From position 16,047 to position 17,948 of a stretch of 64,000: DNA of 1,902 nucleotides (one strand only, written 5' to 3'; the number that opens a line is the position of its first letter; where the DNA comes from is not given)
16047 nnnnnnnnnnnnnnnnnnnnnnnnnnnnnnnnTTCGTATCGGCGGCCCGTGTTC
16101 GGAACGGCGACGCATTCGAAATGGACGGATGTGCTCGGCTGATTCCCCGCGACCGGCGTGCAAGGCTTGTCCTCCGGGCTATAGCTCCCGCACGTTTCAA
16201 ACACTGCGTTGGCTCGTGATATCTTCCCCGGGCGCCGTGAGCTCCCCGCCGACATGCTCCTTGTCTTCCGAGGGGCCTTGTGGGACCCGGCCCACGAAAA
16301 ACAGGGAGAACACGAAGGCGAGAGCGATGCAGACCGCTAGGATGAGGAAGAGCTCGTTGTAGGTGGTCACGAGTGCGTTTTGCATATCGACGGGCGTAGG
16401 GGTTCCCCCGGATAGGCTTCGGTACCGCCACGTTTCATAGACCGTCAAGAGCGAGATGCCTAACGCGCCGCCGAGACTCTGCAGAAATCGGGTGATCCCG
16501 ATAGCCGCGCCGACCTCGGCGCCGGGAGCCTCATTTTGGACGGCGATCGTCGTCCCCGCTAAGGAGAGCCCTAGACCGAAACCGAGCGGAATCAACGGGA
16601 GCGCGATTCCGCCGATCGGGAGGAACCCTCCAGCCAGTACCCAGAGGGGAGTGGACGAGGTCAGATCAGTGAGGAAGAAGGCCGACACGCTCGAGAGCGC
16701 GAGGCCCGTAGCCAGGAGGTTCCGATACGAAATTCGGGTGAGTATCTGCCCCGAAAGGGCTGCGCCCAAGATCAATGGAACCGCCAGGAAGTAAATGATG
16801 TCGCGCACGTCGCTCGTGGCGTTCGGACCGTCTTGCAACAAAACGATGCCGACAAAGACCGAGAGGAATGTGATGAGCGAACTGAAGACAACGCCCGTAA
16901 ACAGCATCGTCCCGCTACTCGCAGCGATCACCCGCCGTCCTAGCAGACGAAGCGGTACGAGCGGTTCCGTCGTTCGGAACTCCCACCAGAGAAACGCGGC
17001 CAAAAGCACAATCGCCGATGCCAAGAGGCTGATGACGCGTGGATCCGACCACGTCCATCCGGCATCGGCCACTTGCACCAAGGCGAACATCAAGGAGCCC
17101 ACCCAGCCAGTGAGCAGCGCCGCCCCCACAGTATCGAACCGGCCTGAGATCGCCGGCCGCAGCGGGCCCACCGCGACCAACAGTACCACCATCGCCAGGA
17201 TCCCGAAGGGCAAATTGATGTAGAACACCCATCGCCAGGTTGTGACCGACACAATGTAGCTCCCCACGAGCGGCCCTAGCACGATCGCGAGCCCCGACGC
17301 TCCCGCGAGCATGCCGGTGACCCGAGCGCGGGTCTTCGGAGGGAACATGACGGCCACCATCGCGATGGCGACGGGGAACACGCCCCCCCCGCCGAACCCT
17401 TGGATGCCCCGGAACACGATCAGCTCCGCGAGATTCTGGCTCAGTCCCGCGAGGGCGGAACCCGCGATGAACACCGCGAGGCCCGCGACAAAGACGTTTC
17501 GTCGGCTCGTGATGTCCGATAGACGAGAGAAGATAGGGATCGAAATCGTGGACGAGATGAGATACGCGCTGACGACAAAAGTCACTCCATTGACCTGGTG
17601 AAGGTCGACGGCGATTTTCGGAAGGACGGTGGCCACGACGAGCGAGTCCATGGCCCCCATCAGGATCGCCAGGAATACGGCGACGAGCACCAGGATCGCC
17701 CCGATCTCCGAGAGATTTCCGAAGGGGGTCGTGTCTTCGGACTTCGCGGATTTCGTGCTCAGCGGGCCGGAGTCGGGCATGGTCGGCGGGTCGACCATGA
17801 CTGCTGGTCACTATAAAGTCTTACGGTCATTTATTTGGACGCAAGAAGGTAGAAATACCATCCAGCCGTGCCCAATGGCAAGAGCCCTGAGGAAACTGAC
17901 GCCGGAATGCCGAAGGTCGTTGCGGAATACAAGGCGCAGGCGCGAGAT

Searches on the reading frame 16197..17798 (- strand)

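Call 67: search_protein_families(library=pfam, proteins=[window:16197-17798:-], max_evalue=0.00001)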
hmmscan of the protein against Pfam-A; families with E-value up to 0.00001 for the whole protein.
window:16197-17798:- (533 aa): 2 families
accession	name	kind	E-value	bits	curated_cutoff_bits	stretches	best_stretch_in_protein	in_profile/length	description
PF07690.21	MFS_1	-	6.2e-44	150.8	33.4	1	41-447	1-346/347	Major Facilitator Superfamily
PF00083.30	Sugar_tr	-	2.3e-09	37.1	22.3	1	72-207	48-189/452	Sugar (and other) transporter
